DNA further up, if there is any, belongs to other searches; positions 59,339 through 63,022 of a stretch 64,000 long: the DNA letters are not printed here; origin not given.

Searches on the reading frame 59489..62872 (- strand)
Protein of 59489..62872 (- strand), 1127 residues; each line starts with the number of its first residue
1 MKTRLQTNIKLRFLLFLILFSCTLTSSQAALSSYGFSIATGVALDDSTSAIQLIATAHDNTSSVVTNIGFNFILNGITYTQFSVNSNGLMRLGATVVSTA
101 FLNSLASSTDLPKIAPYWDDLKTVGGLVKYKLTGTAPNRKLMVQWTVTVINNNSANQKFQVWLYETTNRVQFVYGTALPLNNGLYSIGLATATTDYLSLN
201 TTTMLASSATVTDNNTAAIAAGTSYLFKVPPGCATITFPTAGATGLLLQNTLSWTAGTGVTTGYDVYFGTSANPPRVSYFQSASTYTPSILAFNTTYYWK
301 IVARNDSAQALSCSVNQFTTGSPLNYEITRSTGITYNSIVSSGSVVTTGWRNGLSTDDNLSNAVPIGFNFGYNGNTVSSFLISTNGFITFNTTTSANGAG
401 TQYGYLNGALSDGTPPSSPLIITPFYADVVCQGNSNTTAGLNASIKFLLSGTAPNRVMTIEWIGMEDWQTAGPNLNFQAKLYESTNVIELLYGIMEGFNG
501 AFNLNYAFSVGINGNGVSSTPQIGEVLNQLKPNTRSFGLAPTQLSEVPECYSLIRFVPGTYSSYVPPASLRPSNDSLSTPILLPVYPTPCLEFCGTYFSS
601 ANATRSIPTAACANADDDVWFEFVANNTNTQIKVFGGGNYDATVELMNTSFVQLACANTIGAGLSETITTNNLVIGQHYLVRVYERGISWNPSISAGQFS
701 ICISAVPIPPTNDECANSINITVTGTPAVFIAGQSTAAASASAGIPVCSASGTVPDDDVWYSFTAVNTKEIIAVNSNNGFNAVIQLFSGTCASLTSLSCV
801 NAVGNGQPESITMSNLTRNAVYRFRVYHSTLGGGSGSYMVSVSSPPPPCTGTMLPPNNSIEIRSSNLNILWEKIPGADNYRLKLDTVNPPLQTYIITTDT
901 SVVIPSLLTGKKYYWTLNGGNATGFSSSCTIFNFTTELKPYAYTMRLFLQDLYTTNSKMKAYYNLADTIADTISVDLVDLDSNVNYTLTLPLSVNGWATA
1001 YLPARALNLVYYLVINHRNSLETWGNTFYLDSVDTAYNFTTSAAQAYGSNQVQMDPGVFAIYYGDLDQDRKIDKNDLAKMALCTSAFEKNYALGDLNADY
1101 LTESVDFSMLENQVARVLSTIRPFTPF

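Call 10: search_protein_families(library=pfam, proteins=[window:59489-62872:-])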
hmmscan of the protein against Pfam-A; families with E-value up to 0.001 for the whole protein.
window:59489-62872:- (1127 aa): 2 families
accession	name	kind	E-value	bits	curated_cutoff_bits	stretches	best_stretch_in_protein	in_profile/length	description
PF23759.1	GBD_T9SS_assoc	-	1.1e-11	45.5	27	1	711-830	1-106/116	Galactose binding domain-like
PF00041.27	fn3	-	2.3e-05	24.9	25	0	251-307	17-72/84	Fibronectin type III domain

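Call 43: search_protein_families(library=ncbifam, proteins=[window:59489-62872:-], max_evalue=0.01)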
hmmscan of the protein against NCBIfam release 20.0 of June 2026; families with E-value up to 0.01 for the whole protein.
window:59489-62872:- (1127 aa): 0 families
